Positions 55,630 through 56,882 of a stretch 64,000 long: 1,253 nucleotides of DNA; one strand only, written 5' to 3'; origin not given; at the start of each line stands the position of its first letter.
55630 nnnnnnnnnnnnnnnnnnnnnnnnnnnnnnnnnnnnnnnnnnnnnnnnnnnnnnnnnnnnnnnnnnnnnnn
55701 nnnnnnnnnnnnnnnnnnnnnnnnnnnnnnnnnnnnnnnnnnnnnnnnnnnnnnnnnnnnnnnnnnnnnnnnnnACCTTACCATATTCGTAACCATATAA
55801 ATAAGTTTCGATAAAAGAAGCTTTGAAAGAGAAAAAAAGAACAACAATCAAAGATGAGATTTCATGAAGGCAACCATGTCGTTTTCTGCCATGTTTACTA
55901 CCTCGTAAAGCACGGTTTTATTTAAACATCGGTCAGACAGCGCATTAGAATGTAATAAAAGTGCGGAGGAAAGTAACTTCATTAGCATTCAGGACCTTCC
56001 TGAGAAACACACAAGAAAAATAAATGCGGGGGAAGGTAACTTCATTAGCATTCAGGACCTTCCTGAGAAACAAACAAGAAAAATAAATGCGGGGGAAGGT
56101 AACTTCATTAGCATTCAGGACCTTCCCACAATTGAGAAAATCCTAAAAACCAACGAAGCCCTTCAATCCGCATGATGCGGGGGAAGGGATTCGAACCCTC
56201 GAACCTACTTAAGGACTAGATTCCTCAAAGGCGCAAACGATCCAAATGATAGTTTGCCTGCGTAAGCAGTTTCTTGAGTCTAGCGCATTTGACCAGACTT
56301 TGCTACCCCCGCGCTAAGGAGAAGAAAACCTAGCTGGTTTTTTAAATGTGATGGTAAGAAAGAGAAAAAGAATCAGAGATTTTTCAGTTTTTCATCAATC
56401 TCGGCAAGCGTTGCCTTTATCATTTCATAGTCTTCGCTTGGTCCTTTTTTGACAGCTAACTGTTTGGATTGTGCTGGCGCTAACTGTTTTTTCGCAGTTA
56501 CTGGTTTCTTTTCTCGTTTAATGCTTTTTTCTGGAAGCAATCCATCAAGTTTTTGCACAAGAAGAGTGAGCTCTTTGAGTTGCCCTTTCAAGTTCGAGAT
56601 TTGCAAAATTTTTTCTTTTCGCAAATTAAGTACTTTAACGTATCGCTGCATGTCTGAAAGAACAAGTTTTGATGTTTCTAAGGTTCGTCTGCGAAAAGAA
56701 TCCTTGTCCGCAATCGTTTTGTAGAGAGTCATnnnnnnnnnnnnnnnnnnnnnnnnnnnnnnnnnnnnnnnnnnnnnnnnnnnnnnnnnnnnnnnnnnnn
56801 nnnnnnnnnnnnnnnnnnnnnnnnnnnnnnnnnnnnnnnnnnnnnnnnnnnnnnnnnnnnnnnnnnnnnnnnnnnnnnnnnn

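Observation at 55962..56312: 63-bp tandem repeats beside tRNA-Leu(CAA), each starting with a copy of the tRNA 3' terminus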

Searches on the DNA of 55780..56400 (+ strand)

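Call 30: search_rna_families(source=window, start=55780, end=56400, threshold=evalue, max_evalue=10)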
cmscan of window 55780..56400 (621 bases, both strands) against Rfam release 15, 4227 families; matches with E-value up to 10: 8.
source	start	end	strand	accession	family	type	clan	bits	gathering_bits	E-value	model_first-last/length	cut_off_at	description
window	56176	56312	-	RF00005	tRNA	Gene; tRNA;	CL00001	45.9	29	1.3e-08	1-71/71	no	tRNA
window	55789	55936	-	RF01291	SNORD97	Gene; snRNA; snoRNA; CD-box;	-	27.3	45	0.017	1-142/142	no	Small nucleolar RNA SNORD97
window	56095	56181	-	RF00265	SNORA69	Gene; snRNA; snoRNA; HACA-box;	-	22.9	47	0.13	1-132/132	no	Small nucleolar RNA SNORA69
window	56178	56219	+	RF04351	Plastid-psbl-rps4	Cis-reg;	-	20.3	68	0.12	1-53/53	no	Plastid-psbl-rps4 3UTR RNA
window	56099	56167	-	RF00727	bantam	Gene; miRNA;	CL00091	17.1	61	2.7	1-82/82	no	bantam microRNA precursor family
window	55864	55922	+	RF01403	STnc290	Gene; sRNA;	-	16.5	60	4.2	1-65/65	no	STnc290 Hfq binding RNA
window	56319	56400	+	RF01471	rliB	Gene; sRNA;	-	15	40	1.5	1-96/360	3'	Listeria sRNA rliB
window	56053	56125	-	RF02716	sno_ncR3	Gene; snRNA; snoRNA; CD-box;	-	13.5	88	7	1-75/75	no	Small nucleolar RNA ncR3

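Call 52: search_dna_similar(query=window:55930-56200:+, collection=phages, mode=distant, max_evalue=0.01, max_rows=10)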
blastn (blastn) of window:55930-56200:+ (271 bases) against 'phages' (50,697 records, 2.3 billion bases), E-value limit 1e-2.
No match.

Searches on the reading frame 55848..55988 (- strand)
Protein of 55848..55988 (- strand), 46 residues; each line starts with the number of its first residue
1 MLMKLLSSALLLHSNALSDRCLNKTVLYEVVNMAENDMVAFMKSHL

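Call 66: find_encoding_contigs(protein=window:55848-55988:-, flank=3000, max_places=10)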
Protein window:55848-55988:- (46 aa): no gene with exactly this product is on record in the collection.

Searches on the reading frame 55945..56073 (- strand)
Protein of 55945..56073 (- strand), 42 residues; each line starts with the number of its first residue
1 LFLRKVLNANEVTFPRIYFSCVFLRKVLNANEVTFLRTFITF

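Call 67: find_encoding_contigs(protein=window:55945-56073:-, flank=3000, max_places=10)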
Protein window:55945-56073:- (42 aa): no gene with exactly this product is on record in the collection.

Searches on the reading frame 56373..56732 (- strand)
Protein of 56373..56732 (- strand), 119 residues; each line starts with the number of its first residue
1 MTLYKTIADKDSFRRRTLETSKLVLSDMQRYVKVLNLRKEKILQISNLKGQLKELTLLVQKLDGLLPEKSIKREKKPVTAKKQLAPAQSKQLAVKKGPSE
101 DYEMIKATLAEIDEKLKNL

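Call 9: search_protein_families(library=pfam, proteins=[window:56373-56732:-], max_evalue=0.01)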
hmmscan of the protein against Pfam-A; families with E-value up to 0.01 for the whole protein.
window:56373-56732:- (119 aa): 1 family
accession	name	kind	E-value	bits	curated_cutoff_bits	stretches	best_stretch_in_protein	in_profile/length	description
PF14775.11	NYD-SP28_assoc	-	0.0008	19.9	27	1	15-61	12-58/60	Sperm tail C-terminal domain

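Call 15: find_encoding_contigs(protein=window:56373-56732:-, flank=4000, max_places=10)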
Protein window:56373-56732:- (119 aa): 2 contigs read that carry it; 2 places shown.
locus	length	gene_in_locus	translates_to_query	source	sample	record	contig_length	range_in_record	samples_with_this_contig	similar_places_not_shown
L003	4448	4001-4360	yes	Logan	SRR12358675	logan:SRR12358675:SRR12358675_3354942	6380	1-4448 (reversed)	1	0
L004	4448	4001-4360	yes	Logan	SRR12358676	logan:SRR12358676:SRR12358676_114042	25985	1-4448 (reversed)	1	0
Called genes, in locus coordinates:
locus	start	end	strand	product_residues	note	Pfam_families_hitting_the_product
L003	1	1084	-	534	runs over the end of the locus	-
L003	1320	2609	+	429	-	PF23023:Anti-Pycsar_Apyc1 (weak), PF12706:Lactamase_B_2 (weak), PF16661:Lactamase_B_6, PF00753:Lactamase_B, PF10996:Beta-Casp, PF07521:RMMBL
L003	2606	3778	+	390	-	-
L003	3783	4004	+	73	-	-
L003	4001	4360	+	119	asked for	-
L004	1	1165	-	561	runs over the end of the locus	-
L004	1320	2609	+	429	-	PF23023:Anti-Pycsar_Apyc1 (weak), PF12706:Lactamase_B_2 (weak), PF16661:Lactamase_B_6, PF00753:Lactamase_B, PF10996:Beta-Casp, PF07521:RMMBL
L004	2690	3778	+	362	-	-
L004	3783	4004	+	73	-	-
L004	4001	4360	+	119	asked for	-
